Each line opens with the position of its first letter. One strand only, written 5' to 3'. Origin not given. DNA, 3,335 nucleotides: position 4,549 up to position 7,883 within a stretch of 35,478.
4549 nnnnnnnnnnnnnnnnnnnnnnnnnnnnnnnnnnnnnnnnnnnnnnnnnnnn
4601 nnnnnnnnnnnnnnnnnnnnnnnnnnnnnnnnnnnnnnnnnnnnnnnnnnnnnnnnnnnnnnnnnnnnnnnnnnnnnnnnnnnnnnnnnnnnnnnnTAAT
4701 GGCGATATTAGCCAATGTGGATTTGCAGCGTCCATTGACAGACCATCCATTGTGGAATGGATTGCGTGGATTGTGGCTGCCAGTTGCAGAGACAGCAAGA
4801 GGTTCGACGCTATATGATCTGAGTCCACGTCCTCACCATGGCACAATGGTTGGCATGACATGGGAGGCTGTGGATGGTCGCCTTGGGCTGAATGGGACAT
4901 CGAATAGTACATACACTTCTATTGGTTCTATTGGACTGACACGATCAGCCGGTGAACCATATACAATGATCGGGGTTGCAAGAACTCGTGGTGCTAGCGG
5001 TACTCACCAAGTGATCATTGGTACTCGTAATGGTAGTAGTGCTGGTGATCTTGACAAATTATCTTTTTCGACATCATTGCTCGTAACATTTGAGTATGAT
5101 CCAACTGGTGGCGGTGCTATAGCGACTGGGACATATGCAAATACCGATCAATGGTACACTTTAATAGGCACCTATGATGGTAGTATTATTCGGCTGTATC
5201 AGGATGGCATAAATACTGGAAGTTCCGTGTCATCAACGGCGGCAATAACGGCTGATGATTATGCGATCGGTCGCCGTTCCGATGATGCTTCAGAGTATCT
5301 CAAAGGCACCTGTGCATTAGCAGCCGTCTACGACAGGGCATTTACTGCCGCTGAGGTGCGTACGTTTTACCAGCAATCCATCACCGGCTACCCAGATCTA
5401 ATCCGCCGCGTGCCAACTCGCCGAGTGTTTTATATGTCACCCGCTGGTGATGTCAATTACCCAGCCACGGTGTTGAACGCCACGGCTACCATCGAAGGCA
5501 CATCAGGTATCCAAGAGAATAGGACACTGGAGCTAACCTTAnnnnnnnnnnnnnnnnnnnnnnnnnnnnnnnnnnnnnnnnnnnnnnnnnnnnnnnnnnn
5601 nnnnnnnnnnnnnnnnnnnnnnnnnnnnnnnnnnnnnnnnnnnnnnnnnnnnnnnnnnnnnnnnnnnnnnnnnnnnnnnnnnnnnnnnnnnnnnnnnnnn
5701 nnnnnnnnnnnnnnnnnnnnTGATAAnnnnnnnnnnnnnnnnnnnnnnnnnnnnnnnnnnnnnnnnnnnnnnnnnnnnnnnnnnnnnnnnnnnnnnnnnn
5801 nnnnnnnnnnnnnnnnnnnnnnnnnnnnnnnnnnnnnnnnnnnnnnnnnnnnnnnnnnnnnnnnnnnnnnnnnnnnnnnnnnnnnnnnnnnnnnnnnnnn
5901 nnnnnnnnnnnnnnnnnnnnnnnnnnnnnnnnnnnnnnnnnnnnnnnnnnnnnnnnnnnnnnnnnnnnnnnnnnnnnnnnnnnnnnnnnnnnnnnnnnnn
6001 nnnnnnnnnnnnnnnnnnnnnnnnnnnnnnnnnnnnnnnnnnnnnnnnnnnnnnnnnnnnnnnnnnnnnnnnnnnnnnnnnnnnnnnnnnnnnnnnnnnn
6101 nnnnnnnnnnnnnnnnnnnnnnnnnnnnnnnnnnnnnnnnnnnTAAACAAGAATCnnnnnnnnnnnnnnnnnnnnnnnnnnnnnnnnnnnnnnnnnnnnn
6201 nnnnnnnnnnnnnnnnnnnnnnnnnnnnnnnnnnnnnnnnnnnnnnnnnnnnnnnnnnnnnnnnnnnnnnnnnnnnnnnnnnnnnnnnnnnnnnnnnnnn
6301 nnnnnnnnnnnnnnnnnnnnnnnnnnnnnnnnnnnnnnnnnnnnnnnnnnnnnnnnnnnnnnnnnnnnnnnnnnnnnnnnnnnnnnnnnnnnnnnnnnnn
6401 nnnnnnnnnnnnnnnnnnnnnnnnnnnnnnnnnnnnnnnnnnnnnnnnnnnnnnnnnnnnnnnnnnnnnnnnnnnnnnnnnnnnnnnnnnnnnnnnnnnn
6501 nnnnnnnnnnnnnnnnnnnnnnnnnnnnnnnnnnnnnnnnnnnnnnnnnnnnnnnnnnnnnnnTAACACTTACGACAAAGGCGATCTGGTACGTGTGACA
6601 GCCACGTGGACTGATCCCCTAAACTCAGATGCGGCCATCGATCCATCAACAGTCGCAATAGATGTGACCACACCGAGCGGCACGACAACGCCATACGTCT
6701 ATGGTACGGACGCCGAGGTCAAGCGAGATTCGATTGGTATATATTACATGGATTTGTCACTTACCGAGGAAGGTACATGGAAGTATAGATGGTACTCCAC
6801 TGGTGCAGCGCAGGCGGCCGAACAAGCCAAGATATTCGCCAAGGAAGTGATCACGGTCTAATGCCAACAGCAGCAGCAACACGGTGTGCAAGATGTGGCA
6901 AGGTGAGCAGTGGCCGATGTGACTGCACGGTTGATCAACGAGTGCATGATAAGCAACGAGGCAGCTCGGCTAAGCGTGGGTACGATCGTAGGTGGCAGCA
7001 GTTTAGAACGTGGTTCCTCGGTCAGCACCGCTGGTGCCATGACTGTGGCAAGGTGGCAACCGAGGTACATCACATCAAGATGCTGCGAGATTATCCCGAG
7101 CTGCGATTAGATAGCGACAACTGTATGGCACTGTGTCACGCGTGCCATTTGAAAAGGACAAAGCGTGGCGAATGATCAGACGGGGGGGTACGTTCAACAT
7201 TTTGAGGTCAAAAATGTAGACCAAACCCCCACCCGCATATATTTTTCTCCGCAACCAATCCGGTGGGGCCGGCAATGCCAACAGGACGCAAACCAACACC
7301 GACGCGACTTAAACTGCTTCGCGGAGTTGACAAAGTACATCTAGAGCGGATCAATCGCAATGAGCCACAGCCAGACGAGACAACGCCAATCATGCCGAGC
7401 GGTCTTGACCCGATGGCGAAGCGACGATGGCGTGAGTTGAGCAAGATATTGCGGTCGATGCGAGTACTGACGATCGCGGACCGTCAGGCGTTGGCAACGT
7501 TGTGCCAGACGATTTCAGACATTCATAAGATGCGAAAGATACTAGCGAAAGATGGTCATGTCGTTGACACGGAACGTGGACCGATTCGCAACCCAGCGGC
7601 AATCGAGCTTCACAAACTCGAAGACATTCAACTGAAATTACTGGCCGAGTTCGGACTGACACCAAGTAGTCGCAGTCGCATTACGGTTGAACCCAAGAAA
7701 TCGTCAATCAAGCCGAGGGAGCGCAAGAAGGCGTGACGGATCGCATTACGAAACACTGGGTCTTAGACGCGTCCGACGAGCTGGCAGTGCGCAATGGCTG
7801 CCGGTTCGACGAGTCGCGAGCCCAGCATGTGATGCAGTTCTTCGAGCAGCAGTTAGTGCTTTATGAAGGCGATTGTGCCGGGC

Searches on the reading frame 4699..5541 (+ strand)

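Call 23: search_protein_families(library=phrogs, proteins=[window:4699-5541:+], max_evalue=0.001)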
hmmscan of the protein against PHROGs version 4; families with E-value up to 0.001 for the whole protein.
window:4699-5541:+ (281 aa): 4 families
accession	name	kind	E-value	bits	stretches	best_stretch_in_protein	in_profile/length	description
phrog_8510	-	head and packaging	8.2e-09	34.7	1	140-221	1248-1336/1348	virion structural protein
phrog_4390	-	unknown function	1.8e-07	31.9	1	88-227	88-242/253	-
phrog_18503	-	unknown function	5.6e-05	22.6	1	34-231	514-714/844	-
phrog_24074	-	unknown function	0.00015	21.1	1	137-227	264-354/892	-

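Call 64: search_protein_families(library=pfam, proteins=[window:4699-5541:+], max_evalue=0.01)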
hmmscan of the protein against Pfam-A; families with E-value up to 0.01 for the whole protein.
window:4699-5541:+ (281 aa): 1 family
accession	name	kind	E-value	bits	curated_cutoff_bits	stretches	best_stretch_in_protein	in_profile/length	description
PF13385.13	Laminin_G_3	-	9.5e-14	52.2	27.6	1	86-220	17-150/151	Concanavalin A-like lectin/glucanases superfamily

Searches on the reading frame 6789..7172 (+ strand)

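Call 64: search_protein_families(library=pfam, proteins=[window:6789-7172:+], max_evalue=0.01)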
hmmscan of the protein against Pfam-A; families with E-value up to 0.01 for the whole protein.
window:6789-7172:+ (128 aa): 1 family
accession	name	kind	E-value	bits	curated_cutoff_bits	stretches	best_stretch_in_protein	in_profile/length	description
PF01844.29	HNH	-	5.4e-07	30.1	21.4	1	83-126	1-47/47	HNH endonuclease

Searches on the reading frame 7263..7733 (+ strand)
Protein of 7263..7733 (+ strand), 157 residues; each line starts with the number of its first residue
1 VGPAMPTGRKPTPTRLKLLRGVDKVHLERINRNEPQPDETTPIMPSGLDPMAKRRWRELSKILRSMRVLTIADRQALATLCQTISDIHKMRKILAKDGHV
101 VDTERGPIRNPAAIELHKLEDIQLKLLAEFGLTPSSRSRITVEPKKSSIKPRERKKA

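Call 64: search_protein_families(library=pfam, proteins=[window:7263-7733:+], max_evalue=0.01)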
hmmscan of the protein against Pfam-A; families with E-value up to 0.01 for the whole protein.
window:7263-7733:+ (157 aa): 1 family
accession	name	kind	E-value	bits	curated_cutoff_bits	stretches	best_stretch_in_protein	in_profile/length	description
PF05119.17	Terminase_4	-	1.6e-23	83.3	24.7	1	52-146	1-97/98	Phage terminase, small subunit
